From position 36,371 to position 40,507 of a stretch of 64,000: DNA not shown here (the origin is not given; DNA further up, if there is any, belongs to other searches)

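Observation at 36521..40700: Giant SEC-C-motif / PD-(D/E)xK-motif protein (1278 aa) with an upstream CxC-rich mini-ORF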

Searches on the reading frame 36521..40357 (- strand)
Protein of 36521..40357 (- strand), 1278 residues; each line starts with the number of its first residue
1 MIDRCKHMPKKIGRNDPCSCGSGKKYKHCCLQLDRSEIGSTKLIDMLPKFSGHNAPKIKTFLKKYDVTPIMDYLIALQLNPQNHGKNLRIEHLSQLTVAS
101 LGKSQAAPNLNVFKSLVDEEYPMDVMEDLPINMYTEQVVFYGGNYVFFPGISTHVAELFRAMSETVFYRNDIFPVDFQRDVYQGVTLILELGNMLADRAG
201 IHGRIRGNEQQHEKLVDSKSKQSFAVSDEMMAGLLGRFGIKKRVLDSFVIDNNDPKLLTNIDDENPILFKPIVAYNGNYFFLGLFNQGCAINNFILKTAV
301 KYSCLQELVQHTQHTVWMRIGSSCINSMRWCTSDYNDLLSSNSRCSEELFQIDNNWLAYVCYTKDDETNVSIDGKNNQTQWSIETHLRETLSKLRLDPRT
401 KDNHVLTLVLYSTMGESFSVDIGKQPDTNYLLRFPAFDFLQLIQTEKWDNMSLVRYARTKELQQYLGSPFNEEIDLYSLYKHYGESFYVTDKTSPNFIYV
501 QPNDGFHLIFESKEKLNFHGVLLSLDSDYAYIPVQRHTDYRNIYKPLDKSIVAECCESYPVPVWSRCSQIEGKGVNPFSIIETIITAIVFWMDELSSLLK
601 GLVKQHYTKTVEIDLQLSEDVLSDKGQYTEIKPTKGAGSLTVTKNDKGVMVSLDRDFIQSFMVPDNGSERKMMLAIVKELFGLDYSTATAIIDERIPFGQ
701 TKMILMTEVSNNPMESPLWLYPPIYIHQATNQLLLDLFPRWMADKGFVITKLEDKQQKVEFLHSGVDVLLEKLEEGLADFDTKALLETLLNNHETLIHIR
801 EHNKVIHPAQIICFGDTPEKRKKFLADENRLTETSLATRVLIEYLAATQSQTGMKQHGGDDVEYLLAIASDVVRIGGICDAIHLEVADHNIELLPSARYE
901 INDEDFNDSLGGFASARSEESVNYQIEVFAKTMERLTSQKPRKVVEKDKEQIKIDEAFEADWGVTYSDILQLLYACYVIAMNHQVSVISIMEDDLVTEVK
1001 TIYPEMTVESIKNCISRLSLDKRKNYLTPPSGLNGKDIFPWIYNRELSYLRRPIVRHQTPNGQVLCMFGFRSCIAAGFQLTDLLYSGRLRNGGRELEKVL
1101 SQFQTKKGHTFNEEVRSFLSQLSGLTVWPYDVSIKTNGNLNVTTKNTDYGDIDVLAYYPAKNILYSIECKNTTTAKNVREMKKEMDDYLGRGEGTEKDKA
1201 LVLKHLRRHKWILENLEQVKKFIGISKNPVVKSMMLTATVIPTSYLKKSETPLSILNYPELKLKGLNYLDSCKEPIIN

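Call 3: search_protein_families(library=pfam, proteins=[window:36521-40357:-], max_evalue=1)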
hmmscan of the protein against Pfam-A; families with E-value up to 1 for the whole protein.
window:36521-40357:- (1278 aa): 3 families
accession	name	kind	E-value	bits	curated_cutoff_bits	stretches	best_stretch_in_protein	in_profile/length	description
PF02810.21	SEC-C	-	2.5e-08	34.1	20.4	1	14-31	1-18/19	SEC-C motif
PF24608.2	PDDEXK_15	-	0.11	12.8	27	1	1106-1188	4-81/164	Phage putative PDDEXK endonuclease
PF03008.20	DUF234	-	0.2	12.5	22.5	0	1096-1178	21-97/100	Archaea bacterial proteins of unknown function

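Call 4: search_protein_families(library=padloc, proteins=[window:36521-40357:-], max_evalue=1)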
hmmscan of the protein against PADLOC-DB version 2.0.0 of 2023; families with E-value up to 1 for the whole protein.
window:36521-40357:- (1278 aa): 5 families
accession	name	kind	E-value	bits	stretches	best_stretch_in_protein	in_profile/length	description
PDLC02221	Upx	-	5.5e-50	167.7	1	578-1247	578-1251/1271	-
PDLC04917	PDC-S12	-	2e-06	25.8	1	9-31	195-217/218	-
PDLC00833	E1-E2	-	0.00011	19.8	1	10-32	170-192/222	E1-E2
PDLC00872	E2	-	0.00029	18.4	1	10-33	166-189/216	E2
PDLC00865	E2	-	0.0043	14.5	1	10-33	168-191/219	E2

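Call 5: search_protein_families(library=ncbifam, proteins=[window:36521-40357:-], max_evalue=1)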
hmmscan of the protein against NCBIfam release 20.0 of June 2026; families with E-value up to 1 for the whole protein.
window:36521-40357:- (1278 aa): 10 families
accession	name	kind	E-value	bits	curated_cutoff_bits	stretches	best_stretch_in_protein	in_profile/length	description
NF042954.1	Upx_antiphage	equivalog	3.2e-59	200.2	1900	1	571-1246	555-1223/1240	anti-phage protein Upx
NF004088.0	PRK05590.1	equivalog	6.5e-07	29.8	140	1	9-30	142-163/166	hypothetical protein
NF007704.0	PRK10396.1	equivalog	1e-06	28.9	149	1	10-31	199-220/221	hypothetical protein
NF002592.0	PRK02250.1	equivalog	4.4e-06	26.9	158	1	10-30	146-166/167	hypothetical protein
TIGR04102.1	SWIM_PBPRA1643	hypoth_equivalog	5.3e-06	26.8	68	1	7-30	84-107/108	PBPRA1643 family SWIM/SEC-C metal-binding motif protein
NF002449.0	PRK01617.1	equivalog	1e-05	26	141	1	10-31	132-153/154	hypothetical protein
NF001213.0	PRK00183.1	equivalog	4.9e-05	23.4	158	1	8-31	130-153/157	hypothetical protein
NF008970.0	PRK12318.1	equivalog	0.0027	17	267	1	12-31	1-20/291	methionyl aminopeptidase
NF002486.0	PRK01752.1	equivalog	0.018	15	120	1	14-30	137-153/157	YchJ family protein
NF003262.0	PRK04233.1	equivalog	0.22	11.6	204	1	14-34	6-26/129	hypothetical protein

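Call 6: find_homologous_proteins(query=window:36521-40357:-, max_evalue=0.001)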
Query window:36521-40357:- (1278 aa): 236 proteins with E <= 0.001 among 8000 candidates; the best 120 are listed.
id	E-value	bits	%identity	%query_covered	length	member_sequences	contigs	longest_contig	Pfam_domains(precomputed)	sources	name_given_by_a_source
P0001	0.0e+0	2734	93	99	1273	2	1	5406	PF02810.22,PF28173.1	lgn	-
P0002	0.0e+0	2689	91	100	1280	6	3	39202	PF02810.22,PF28173.1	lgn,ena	-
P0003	0.0e+0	2560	87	100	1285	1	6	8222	PF02810.22,PF28173.1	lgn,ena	-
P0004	0.0e+0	2543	87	99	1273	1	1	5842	PF02810.22,PF28173.1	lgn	-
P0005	0.0e+0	2529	85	99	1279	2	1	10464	PF02810.22,PF28173.1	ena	-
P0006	0.0e+0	2515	85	99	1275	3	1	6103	PF02810.22,PF28173.1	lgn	-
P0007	0.0e+0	1828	62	99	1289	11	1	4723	PF02810.22,PF28173.1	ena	-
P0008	0.0e+0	1817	62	99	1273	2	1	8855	PF02810.22,PF28173.1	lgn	-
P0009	0.0e+0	1808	61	99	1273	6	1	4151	PF02810.22,PF28173.1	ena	-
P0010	0.0e+0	1808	61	99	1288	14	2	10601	PF02810.22,PF28173.1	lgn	-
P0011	0.0e+0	1797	61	99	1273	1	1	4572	PF02810.22,PF28173.1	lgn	-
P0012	0.0e+0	1796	61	99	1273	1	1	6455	PF02810.22,PF28173.1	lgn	-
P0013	0.0e+0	1786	60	99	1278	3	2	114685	PF02810.22,PF28173.1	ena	-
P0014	0.0e+0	1769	60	99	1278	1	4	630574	PF02810.22,PF28173.1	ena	-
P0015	0.0e+0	1764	60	99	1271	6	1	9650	PF02810.22,PF28173.1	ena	-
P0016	0.0e+0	1761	60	99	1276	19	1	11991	PF02810.22,PF28173.1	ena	-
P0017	0.0e+0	1756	59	99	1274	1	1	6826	PF02810.22,PF28173.1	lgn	-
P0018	0.0e+0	1742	59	99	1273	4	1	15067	PF02810.22,PF28173.1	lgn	-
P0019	0.0e+0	1741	58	99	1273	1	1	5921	PF02810.22,PF28173.1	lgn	-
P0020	0.0e+0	1740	59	99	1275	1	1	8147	PF02810.22,PF28173.1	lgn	-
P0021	0.0e+0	1737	59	99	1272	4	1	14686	PF02810.22,PF28173.1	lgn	-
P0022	0.0e+0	1725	58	99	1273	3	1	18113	PF02810.22,PF28173.1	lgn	-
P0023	0.0e+0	1722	58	99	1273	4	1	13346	PF02810.22,PF28173.1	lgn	-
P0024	0.0e+0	1704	58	99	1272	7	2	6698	PF02810.22,PF28173.1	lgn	-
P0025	0.0e+0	1697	58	99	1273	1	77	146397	PF02810.22,PF28173.1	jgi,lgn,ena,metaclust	metaclust:\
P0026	0.0e+0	1696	58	99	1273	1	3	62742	PF02810.22,PF28173.1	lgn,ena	-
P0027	0.0e+0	1695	58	99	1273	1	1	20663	PF02810.22,PF28173.1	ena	-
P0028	0.0e+0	1691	58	99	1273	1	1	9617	PF02810.22,PF28173.1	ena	-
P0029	0.0e+0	1684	58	99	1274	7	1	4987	PF02810.22,PF28173.1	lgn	-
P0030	0.0e+0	1684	58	99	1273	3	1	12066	PF02810.22,PF28173.1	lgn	-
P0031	0.0e+0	1664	58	96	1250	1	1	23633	PF28173.1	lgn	-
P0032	0.0e+0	1648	56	99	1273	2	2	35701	PF02810.22,PF28173.1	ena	-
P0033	0.0e+0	1645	57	96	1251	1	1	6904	PF28173.1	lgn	-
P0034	0.0e+0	1644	58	96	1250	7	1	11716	PF28173.1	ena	-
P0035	0.0e+0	1642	58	96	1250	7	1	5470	PF28173.1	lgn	-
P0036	0.0e+0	1640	56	99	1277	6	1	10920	PF02810.22,PF28173.1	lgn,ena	-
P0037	0.0e+0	1631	55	99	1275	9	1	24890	PF02810.22,PF28173.1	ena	-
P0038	0.0e+0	1628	56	99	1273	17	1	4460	PF02810.22,PF28173.1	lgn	-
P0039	0.0e+0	1628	56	99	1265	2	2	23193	PF02810.22,PF28173.1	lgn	-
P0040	0.0e+0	1627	57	99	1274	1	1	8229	PF02810.22,PF28173.1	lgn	-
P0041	0.0e+0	1623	56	99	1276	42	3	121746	PF02810.22,PF28173.1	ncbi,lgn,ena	-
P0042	0.0e+0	1621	56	99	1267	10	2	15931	PF02810.22,PF28173.1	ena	-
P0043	0.0e+0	1620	56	99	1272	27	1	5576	PF02810.22,PF28173.1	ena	-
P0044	0.0e+0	1618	56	99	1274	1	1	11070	PF02810.22,PF28173.1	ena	-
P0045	0.0e+0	1615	55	99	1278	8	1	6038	PF02810.22,PF28173.1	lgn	-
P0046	0.0e+0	1615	55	99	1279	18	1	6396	PF02810.22,PF28173.1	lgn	-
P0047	0.0e+0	1612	55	99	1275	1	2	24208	PF02810.22,PF28173.1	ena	-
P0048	0.0e+0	1609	55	99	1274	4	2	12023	PF02810.22,PF28173.1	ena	-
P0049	0.0e+0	1606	56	99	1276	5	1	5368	PF02810.22,PF28173.1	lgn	-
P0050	0.0e+0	1606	55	99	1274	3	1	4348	PF02810.22,PF28173.1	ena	-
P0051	0.0e+0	1596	55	99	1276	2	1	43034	PF02810.22,PF28173.1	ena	-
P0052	0.0e+0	1594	54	99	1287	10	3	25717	PF02810.22,PF28173.1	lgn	-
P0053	0.0e+0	1589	54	99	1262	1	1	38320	PF02810.22,PF28173.1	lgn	-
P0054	0.0e+0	1588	55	99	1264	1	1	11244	PF02810.22,PF28173.1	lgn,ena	-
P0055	0.0e+0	1587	54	99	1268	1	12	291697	PF02810.22,PF28173.1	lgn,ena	-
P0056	0.0e+0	1586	55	99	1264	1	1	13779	PF02810.22,PF28173.1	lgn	-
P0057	0.0e+0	1582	54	99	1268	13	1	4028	PF02810.22,PF28173.1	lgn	-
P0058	0.0e+0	1580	54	99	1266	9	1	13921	PF02810.22,PF28173.1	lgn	-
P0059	0.0e+0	1578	55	99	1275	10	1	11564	PF02810.22,PF28173.1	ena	-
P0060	0.0e+0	1577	54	99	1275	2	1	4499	PF02810.22,PF28173.1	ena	-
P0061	0.0e+0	1571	55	99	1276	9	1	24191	PF02810.22,PF28173.1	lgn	-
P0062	0.0e+0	1570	55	99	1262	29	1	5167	PF02810.22,PF28173.1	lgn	-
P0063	0.0e+0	1569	54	99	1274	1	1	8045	PF02810.22,PF28173.1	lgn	-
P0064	0.0e+0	1567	54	99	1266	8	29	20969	PF02810.22,PF28173.1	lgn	-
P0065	0.0e+0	1566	54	99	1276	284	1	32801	PF02810.22,PF28173.1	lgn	-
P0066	0.0e+0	1566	54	99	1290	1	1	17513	PF02810.22,PF28173.1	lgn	-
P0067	0.0e+0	1566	56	95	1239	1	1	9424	PF28173.1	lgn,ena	-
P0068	0.0e+0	1563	55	99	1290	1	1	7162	PF02810.22,PF28173.1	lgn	-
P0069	0.0e+0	1562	54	99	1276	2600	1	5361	PF02810.22,PF28173.1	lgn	-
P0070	0.0e+0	1561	54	99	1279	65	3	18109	PF02810.22,PF28173.1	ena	-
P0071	0.0e+0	1557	54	99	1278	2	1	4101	PF02810.22,PF28173.1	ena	-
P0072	0.0e+0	1557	55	95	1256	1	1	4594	PF28173.1,PF13651.12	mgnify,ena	mgnify:CR=1 FL=1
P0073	0.0e+0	1556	54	99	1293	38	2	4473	PF02810.22,PF28173.1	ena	-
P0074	0.0e+0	1556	54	99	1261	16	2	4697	PF02810.22,PF28173.1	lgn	-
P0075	0.0e+0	1550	53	99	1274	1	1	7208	PF02810.22,PF28173.1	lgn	-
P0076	0.0e+0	1549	54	99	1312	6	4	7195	PF02810.22,PF28173.1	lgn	-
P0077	0.0e+0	1547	54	99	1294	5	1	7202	PF02810.22,PF28173.1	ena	-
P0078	0.0e+0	1546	54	99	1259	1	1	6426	PF02810.22,PF28173.1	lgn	-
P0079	0.0e+0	1544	54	99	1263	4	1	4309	PF02810.22,PF28173.1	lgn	-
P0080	0.0e+0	1535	54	99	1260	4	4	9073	PF02810.22,PF28173.1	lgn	-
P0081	0.0e+0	1532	53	99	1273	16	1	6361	PF02810.22,PF28173.1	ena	-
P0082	0.0e+0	1524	53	99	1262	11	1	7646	PF02810.22,PF28173.1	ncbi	-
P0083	0.0e+0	1518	55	96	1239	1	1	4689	PF28173.1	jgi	jgi:hypothetical protein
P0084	0.0e+0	1517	53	99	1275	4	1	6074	PF02810.22,PF28173.1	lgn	-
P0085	0.0e+0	1515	54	96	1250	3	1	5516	PF28173.1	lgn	-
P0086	0.0e+0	1514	52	99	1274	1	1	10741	PF02810.22,PF28173.1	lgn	-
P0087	0.0e+0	1508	53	99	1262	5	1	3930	PF02810.22,PF28173.1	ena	-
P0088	0.0e+0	1505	53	99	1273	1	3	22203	PF02810.22,PF28173.1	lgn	-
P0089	0.0e+0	1505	52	99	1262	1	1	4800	PF02810.22,PF28173.1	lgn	-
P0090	0.0e+0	1502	53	99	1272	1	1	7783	PF02810.22,PF28173.1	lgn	-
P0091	0.0e+0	1501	54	96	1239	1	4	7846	PF28173.1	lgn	-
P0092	0.0e+0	1500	52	99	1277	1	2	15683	PF02810.22,PF28173.1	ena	-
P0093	0.0e+0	1496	52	99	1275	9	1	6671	PF02810.22,PF28173.1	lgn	-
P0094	0.0e+0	1495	52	99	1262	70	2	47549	PF02810.22,PF28173.1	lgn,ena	-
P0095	0.0e+0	1487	52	99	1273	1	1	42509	PF02810.22,PF28173.1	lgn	-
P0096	0.0e+0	1486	52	99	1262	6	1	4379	PF02810.22,PF28173.1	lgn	-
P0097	0.0e+0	1433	54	91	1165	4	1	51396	PF02810.22,PF28173.1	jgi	jgi:hypothetical protein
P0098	0.0e+0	1410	51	99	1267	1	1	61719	PF02810.22,PF28173.1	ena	-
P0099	0.0e+0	1398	50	99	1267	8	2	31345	PF02810.22,PF28173.1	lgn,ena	-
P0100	0.0e+0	1377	49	99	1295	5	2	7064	PF02810.22,PF28173.1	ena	-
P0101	0.0e+0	1376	49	99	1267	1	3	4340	PF02810.22,PF28173.1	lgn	-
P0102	0.0e+0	1369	53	90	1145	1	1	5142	PF28173.1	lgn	-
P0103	0.0e+0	1341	49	99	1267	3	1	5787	PF02810.22,PF28173.1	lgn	-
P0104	0.0e+0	1324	54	84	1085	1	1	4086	PF02810.22,PF28173.1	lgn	-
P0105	0.0e+0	1317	60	75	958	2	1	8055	PF02810.22,PF28173.1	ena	-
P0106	0.0e+0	1125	54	71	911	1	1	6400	PF02810.22,PF28173.1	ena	-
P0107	7.0e-264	897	52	59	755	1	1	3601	PF02810.22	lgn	-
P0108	4.6e-244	831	36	99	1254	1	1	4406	PF02810.22,PF28173.1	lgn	-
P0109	3.7e-243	828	35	99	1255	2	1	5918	PF02810.22,PF28173.1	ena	-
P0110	4.5e-243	828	36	99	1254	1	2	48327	PF02810.22,PF28173.1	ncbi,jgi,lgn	-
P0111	5.8e-243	828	36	99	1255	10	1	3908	PF02810.22,PF28173.1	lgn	-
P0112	7.8e-243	827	35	99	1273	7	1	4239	PF02810.22,PF28173.1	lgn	-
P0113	3.8e-242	825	35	99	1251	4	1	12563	PF02810.22,PF28173.1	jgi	jgi:hypothetical protein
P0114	1.8e-241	823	36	99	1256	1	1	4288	PF02810.22,PF28173.1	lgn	-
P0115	4.0e-241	821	35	99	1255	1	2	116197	PF02810.22,PF28173.1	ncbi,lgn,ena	-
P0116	3.3e-240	818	35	99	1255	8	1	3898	PF02810.22,PF28173.1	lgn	-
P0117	3.4e-240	818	35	99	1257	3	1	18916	PF02810.22,PF28173.1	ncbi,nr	ncbi:MAG: SEC-C domain-containing protein [Prevotellaceae bacterium]|nr:SEC-C domain-containing prot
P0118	3.6e-240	818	36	99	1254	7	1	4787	PF02810.22,PF28173.1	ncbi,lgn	-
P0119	7.4e-240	817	35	99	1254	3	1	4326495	PF02810.22,PF28173.1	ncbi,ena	-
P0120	8.3e-240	817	35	99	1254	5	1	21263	PF02810.22,PF28173.1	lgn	-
